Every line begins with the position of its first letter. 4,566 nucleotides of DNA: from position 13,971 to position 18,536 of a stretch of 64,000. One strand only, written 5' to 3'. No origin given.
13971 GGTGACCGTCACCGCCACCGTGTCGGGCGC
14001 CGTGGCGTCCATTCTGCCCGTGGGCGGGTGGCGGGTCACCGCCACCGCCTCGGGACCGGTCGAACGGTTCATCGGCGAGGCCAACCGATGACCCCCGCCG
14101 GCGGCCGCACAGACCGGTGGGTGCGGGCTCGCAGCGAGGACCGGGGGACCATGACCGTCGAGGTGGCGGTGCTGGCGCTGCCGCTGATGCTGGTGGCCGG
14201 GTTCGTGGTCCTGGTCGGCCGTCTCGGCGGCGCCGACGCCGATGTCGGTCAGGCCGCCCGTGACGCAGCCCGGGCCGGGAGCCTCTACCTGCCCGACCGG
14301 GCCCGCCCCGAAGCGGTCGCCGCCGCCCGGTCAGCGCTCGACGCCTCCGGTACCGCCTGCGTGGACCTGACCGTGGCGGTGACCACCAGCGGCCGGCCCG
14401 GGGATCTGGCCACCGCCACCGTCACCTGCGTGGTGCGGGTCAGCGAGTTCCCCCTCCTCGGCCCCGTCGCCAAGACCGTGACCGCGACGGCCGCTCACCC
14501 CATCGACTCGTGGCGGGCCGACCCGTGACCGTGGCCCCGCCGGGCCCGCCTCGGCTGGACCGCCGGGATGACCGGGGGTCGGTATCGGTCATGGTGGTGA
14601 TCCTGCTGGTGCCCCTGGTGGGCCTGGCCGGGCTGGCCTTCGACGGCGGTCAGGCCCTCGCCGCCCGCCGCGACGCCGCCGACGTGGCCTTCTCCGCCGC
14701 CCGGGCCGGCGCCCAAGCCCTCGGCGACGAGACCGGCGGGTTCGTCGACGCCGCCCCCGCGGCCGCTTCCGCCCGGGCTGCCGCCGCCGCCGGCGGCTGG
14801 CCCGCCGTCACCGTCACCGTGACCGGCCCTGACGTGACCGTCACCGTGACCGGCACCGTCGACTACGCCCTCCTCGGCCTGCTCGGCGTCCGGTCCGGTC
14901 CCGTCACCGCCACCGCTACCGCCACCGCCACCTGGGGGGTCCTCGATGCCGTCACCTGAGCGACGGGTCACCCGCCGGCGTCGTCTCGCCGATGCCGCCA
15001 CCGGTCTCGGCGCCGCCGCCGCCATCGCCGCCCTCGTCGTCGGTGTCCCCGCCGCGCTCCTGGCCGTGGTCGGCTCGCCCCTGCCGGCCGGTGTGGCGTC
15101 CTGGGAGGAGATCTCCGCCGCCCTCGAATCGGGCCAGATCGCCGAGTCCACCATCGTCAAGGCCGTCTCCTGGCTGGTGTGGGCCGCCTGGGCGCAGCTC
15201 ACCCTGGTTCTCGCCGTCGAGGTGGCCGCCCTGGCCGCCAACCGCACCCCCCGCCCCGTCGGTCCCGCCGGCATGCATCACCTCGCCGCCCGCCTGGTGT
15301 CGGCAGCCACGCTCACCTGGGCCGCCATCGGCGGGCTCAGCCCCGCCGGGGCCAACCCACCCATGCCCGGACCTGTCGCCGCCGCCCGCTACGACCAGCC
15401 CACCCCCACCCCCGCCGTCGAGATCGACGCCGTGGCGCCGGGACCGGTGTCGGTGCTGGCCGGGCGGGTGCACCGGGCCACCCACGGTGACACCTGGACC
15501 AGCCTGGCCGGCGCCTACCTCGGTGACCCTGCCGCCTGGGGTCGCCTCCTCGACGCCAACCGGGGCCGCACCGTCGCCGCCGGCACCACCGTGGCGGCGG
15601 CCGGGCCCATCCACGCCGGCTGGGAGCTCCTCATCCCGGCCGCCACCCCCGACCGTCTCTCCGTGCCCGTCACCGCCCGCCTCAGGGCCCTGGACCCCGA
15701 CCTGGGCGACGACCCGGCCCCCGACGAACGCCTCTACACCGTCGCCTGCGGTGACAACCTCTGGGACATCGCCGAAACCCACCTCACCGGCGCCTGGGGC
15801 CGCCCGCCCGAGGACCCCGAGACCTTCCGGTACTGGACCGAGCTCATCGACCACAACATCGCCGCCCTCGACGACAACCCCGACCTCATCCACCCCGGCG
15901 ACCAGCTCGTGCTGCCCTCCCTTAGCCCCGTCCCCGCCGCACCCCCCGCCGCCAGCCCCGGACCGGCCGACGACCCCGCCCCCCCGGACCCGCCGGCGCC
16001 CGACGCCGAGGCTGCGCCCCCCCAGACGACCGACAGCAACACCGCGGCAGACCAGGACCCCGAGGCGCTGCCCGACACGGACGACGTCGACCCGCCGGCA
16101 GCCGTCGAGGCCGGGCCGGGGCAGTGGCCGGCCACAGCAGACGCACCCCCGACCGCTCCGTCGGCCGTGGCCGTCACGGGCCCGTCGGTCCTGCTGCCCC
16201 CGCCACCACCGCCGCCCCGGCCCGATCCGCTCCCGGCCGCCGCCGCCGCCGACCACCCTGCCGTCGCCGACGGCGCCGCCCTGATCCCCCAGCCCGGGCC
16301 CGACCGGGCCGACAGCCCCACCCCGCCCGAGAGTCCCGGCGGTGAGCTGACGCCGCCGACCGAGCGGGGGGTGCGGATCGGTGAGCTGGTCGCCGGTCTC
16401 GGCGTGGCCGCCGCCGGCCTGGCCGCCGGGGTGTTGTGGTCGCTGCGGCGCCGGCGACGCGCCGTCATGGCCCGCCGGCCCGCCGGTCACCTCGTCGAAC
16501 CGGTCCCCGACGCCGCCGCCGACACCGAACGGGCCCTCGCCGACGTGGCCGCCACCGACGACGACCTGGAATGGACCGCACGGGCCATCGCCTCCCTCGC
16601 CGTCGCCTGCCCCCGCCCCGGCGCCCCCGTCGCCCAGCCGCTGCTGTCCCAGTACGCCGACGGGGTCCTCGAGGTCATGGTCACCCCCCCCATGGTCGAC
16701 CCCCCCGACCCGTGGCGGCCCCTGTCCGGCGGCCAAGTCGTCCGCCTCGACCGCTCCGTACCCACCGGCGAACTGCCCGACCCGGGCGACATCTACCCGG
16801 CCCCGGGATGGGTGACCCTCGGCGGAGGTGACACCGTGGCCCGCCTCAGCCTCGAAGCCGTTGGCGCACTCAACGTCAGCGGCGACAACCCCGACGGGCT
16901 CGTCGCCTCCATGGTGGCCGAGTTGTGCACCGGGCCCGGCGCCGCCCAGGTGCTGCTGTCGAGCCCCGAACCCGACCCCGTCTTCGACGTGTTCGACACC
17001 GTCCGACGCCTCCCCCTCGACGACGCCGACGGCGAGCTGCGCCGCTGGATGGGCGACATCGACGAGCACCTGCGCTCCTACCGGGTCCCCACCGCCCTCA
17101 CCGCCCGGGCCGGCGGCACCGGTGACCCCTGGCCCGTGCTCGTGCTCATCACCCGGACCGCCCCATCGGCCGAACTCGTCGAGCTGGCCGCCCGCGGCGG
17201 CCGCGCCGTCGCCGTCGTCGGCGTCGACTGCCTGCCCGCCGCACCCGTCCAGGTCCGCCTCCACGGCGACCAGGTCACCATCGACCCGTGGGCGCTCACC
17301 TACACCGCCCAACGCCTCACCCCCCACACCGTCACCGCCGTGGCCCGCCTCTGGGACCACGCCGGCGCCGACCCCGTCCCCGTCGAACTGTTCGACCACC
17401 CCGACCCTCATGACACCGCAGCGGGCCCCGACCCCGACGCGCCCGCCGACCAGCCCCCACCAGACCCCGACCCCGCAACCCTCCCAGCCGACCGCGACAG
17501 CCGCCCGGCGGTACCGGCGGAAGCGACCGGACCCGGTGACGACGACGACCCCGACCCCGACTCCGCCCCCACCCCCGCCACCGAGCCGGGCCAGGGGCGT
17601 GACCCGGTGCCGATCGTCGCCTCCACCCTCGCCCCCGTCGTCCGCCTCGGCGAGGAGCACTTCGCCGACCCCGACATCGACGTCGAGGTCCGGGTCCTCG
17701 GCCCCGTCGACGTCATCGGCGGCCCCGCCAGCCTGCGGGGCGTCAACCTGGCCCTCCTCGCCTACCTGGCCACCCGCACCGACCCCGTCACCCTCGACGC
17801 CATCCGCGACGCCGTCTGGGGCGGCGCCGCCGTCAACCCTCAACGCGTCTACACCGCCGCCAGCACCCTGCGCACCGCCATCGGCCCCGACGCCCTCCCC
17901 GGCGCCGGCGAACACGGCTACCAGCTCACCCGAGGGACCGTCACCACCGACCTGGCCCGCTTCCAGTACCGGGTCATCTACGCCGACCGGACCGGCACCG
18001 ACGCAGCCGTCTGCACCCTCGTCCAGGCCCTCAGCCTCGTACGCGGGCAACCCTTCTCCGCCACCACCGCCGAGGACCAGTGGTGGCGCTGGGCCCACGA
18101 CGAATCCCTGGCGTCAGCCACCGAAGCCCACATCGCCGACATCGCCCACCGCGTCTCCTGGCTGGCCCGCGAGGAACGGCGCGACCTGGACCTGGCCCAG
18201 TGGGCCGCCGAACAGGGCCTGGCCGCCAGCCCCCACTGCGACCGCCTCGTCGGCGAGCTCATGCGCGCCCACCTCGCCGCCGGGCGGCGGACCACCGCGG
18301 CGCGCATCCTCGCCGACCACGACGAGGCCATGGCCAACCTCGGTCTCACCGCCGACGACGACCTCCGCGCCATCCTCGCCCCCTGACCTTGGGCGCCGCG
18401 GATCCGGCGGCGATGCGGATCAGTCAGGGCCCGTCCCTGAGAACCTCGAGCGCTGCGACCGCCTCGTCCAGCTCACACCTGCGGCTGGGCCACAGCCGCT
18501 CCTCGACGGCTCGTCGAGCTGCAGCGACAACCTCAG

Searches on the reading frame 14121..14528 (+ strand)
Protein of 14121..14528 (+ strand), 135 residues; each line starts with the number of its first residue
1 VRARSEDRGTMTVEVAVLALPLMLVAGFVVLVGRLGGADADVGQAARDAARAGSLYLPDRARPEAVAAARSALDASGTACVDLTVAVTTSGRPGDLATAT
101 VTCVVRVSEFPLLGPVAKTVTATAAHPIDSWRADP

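Call 71: search_protein_families(library=pfam, proteins=[window:14121-14528:+], max_evalue=0.01)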
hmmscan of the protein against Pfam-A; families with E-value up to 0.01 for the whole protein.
window:14121-14528:+ (135 aa): 1 family
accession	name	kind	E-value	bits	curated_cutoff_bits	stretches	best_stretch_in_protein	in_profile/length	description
PF07811.17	TadE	-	1.8e-05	25.2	22.9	1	9-51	1-43/43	TadE-like protein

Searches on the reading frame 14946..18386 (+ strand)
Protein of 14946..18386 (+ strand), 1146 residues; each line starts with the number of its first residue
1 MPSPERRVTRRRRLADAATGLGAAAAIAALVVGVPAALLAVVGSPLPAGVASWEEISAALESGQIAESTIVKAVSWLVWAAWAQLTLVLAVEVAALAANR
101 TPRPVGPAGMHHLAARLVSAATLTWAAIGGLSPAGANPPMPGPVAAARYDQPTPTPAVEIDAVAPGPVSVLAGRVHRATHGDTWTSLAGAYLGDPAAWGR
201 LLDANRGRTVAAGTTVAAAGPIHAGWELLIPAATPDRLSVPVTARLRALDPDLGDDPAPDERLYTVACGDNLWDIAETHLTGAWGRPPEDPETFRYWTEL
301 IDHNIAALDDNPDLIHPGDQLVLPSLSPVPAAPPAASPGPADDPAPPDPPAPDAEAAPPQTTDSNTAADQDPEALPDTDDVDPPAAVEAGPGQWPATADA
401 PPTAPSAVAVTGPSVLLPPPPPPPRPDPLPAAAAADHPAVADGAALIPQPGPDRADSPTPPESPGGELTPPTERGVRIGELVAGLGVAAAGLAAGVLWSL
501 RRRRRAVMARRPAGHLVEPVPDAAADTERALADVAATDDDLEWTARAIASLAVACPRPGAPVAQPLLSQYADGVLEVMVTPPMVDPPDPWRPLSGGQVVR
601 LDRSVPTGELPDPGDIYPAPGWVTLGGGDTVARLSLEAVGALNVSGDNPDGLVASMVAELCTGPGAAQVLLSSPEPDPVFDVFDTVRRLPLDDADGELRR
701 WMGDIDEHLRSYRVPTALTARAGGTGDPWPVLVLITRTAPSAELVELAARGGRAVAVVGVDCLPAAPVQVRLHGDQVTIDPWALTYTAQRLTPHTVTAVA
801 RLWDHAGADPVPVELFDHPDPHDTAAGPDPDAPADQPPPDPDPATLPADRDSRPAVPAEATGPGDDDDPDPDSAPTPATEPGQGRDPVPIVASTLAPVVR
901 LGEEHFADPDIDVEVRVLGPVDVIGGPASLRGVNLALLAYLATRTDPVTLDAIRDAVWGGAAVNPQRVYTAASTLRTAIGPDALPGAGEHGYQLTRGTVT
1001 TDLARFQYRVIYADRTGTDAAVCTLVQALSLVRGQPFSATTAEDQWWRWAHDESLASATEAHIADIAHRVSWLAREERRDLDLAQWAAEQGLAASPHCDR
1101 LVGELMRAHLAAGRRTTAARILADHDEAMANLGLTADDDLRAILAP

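Call 22: search_protein_families(library=pfam, proteins=[window:14946-18386:+], max_evalue=0.01)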
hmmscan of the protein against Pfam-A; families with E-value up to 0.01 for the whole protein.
window:14946-18386:+ (1146 aa): 1 family
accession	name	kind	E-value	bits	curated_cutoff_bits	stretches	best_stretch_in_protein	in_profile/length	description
PF01476.26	LysM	-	0.003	17.9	20.9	0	264-324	1-43/43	LysM domain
